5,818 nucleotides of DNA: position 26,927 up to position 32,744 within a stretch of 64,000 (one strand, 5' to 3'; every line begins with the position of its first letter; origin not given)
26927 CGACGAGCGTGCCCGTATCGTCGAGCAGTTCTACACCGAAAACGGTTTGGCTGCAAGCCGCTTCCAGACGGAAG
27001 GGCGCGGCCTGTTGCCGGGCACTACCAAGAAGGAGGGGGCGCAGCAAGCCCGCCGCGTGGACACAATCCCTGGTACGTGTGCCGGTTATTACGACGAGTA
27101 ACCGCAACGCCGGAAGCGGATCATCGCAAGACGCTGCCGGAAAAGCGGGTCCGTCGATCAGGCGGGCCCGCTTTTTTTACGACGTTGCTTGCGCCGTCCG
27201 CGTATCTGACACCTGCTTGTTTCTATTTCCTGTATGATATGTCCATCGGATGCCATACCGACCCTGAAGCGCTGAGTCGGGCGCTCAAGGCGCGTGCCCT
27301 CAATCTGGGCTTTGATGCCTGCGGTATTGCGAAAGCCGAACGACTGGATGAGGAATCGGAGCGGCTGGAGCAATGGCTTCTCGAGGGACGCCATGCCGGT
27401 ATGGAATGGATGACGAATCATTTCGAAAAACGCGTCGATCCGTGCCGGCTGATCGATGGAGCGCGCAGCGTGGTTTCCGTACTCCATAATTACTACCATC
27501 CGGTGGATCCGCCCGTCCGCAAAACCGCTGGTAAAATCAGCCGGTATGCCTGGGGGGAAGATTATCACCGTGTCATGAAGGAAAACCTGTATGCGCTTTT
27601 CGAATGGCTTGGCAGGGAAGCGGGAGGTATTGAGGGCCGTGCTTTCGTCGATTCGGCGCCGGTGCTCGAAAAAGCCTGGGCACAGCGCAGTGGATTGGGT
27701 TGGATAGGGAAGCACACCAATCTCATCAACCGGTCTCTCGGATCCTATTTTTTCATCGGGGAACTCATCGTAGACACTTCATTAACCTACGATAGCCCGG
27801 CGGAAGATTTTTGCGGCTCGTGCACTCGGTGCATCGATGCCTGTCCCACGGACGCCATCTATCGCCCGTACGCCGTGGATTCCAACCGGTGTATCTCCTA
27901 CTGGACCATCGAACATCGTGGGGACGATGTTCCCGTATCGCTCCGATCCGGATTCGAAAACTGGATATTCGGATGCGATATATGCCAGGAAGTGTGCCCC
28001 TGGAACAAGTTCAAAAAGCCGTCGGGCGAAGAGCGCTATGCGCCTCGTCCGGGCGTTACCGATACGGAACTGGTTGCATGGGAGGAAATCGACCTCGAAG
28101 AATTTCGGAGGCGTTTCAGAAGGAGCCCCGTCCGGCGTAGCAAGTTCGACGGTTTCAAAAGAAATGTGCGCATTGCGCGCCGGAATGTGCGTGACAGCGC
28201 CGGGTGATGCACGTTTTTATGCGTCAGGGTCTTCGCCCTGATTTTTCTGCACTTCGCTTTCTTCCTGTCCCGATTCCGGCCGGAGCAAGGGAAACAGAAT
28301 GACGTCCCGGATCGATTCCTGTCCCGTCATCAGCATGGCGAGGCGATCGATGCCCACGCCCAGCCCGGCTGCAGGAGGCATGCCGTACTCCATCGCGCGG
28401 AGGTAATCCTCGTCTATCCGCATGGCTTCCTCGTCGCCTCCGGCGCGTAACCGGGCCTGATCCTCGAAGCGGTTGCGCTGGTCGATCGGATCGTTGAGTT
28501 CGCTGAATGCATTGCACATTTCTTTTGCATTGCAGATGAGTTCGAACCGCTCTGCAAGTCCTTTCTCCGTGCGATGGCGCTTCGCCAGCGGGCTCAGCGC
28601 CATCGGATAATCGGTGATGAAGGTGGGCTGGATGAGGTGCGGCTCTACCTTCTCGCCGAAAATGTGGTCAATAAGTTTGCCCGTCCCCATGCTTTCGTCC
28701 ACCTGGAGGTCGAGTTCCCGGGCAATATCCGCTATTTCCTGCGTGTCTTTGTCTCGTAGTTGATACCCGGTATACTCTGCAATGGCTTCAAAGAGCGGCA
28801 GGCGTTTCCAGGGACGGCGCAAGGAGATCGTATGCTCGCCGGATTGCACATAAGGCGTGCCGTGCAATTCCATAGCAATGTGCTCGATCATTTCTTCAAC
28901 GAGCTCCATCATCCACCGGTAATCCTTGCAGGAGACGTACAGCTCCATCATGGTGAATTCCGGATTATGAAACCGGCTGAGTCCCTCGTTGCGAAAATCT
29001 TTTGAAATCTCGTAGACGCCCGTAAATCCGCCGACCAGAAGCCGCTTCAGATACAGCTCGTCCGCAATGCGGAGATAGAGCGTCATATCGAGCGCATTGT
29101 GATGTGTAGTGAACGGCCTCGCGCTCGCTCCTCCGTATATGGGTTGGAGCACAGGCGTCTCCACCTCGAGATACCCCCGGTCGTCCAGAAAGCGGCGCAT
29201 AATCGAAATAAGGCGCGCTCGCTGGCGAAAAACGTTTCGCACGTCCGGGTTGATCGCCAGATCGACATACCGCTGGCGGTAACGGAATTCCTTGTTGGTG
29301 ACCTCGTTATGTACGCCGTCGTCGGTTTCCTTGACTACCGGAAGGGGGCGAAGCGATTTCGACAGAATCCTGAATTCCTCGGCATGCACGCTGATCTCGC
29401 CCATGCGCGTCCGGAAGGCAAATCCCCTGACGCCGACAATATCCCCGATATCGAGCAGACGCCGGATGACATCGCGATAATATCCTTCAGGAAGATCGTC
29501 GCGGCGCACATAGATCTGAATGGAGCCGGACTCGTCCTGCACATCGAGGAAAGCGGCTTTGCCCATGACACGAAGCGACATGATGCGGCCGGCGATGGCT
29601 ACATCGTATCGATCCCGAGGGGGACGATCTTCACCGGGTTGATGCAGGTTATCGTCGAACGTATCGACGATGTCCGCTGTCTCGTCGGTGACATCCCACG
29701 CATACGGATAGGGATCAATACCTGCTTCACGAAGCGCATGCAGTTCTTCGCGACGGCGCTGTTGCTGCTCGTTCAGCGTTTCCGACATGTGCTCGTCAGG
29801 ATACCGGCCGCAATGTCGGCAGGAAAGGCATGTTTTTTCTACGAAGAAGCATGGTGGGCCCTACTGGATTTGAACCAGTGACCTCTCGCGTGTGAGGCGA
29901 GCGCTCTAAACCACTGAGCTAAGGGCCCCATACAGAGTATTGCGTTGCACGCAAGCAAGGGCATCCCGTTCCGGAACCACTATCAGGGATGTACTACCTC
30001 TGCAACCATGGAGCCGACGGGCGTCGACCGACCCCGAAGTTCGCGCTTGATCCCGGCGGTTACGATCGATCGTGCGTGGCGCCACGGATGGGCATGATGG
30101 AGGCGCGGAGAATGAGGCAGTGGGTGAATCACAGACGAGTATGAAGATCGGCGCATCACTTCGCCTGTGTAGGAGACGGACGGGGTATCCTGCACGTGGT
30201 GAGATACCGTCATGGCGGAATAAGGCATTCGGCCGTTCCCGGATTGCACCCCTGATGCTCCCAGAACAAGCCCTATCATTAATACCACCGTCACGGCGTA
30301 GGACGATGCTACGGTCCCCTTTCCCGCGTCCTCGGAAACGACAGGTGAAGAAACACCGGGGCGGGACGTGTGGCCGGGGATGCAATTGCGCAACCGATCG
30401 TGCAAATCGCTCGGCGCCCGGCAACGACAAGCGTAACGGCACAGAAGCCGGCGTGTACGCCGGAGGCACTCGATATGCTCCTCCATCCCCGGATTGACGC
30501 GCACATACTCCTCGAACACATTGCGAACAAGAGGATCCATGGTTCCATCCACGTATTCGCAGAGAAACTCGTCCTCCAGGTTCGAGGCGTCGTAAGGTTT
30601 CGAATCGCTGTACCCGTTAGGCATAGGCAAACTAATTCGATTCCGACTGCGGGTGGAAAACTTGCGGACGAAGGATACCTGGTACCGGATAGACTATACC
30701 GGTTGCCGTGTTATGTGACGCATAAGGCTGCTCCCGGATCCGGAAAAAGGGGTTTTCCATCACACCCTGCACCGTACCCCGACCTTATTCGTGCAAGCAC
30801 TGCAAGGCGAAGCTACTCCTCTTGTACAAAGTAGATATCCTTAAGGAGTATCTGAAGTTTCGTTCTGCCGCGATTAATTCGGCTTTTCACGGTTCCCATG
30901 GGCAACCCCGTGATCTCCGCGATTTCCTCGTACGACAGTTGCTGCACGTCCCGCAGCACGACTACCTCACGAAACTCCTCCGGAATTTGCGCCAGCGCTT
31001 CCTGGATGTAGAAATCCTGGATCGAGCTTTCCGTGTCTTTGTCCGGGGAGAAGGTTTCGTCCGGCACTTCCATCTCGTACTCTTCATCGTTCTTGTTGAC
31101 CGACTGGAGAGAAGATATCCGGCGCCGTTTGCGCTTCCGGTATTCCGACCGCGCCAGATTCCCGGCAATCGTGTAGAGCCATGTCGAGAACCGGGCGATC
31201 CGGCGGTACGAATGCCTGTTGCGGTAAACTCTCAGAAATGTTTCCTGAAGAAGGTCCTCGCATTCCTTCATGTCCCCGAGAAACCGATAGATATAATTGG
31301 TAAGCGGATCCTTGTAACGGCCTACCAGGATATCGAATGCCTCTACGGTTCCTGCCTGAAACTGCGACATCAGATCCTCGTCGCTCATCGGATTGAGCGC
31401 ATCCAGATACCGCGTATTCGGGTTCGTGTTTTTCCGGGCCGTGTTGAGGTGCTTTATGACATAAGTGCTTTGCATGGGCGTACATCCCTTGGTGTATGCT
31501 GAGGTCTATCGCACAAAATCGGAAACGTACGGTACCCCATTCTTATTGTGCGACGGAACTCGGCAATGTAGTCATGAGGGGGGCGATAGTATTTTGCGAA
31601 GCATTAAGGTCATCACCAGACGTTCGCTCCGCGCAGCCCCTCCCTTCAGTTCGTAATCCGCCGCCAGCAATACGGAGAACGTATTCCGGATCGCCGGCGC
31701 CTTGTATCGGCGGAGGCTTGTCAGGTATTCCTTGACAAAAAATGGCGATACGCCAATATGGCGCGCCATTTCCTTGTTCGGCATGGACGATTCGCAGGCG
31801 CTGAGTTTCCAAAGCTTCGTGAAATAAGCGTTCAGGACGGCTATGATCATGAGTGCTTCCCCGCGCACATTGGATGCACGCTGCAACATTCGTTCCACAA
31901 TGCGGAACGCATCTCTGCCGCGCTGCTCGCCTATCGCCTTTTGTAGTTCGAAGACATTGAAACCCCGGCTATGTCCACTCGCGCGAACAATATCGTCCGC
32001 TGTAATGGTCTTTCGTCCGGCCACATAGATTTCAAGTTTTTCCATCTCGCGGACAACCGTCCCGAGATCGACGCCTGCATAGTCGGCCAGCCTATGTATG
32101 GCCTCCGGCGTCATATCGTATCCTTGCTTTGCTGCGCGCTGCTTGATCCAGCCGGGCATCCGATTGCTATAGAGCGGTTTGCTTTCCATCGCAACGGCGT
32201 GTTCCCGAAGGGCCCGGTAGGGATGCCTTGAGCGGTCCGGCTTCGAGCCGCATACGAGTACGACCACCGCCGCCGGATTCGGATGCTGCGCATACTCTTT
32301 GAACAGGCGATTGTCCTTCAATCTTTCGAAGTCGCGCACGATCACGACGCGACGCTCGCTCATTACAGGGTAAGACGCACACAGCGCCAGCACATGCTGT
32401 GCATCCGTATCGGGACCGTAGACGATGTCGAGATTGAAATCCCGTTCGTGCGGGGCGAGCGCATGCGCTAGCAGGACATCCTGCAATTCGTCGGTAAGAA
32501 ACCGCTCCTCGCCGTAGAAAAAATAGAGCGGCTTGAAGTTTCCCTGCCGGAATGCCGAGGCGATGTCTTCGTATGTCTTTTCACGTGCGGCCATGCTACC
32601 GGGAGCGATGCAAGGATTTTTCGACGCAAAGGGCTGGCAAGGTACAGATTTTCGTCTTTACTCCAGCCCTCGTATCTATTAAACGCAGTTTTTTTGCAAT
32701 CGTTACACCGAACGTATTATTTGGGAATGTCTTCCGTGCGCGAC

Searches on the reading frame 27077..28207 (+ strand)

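Call 67: search_protein_families(library=pfam, max_evalue=0.000001, proteins=[window:27077-28207:+])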
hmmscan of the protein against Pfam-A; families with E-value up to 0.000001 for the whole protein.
window:27077-28207:+ (376 aa): 2 families
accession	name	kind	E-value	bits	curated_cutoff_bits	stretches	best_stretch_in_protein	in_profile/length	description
PF08331.15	QueG_DUF1730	-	9.3e-23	80.4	25.1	1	119-193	1-77/77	Epoxyqueuosine reductase QueG, DUF1730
PF13484.11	Fer4_16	-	1.2e-21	77.6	30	1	246-310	2-66/66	4Fe-4S double cluster binding domain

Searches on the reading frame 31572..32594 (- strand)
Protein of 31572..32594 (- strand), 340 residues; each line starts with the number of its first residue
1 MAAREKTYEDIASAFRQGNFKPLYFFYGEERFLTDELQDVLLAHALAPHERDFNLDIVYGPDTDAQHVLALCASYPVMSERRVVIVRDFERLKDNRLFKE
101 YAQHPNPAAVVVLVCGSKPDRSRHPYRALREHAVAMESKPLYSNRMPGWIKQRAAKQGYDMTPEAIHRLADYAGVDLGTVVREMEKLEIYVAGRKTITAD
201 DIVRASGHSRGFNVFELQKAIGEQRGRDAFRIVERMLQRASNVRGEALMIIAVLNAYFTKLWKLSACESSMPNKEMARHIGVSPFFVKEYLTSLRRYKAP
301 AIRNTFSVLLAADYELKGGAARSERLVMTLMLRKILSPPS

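Call 67: search_protein_families(library=pfam, max_evalue=0.000001, proteins=[window:31572-32594:-])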
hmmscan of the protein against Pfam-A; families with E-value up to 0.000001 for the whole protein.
window:31572-32594:- (340 aa): 2 families
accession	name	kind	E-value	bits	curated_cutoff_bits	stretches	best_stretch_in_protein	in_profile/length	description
PF21694.2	DNA_pol3_delta_C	-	1.5e-14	54.5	27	1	213-333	3-120/121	DNA polymerase III delta subunit, C-terminal domain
PF06144.19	DNA_pol3_delta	-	4.1e-11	43.4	21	1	24-136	1-121/124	DNA polymerase III, delta subunit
